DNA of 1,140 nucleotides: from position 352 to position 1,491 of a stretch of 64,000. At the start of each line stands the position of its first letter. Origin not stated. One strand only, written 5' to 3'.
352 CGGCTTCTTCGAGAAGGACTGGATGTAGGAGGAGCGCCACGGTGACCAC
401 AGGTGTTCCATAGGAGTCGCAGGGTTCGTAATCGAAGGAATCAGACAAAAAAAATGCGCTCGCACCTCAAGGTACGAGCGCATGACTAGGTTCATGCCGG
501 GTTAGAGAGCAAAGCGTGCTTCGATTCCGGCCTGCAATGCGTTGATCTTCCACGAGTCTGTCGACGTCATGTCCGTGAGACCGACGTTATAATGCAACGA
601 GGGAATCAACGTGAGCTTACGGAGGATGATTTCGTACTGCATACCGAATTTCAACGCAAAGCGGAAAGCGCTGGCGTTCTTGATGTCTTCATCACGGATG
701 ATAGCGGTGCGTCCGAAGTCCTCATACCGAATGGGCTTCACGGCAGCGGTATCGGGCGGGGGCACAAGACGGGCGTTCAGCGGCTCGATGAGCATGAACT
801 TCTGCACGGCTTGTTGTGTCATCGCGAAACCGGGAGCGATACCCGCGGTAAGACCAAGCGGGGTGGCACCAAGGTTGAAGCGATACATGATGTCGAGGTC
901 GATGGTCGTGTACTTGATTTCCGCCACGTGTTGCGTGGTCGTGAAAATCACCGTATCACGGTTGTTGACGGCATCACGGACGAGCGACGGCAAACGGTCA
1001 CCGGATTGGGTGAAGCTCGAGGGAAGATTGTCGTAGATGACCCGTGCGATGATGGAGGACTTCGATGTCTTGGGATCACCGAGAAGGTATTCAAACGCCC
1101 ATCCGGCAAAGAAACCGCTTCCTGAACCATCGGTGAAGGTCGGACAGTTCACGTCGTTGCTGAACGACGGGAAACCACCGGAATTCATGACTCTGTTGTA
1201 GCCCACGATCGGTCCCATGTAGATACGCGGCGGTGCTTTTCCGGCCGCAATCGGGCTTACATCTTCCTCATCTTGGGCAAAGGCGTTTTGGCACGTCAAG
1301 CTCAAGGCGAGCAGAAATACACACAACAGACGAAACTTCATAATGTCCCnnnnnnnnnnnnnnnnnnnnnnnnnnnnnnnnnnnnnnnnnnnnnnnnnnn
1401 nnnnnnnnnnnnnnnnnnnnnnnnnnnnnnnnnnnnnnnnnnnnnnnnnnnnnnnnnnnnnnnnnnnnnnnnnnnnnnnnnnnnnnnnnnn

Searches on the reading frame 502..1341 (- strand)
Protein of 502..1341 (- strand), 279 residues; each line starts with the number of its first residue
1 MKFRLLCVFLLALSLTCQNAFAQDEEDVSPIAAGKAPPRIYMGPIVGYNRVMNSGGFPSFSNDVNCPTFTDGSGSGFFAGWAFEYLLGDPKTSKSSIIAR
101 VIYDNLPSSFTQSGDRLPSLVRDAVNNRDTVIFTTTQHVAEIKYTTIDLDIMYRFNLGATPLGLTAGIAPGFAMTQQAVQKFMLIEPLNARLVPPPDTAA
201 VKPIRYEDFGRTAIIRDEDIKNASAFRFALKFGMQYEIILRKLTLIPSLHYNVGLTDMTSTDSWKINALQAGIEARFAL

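Call 9: search_protein_families(library=pfam, proteins=[window:502-1341:-], max_evalue=0.001)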
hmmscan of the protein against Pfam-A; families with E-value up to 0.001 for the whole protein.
window:502-1341:- (279 aa): 0 families

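Call 64: search_protein_families(library=pfam, proteins=[window:502-1341:-], max_evalue=0.1)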
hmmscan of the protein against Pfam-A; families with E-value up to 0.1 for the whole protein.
window:502-1341:- (279 aa): 2 families
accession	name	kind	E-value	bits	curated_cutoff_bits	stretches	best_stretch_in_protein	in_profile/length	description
PF13568.12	OMP_b-brl_2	-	0.0042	17.6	27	1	71-259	34-174/175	Outer membrane protein beta-barrel domain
PF10315.14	Aim19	-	0.037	14.8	29.5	0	73-100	69-97/119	Altered inheritance of mitochondria protein 19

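Call 74: search_protein_families(library=ncbifam, proteins=[window:502-1341:-], max_evalue=0.01)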
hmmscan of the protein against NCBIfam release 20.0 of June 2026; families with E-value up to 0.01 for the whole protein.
window:502-1341:- (279 aa): 0 families
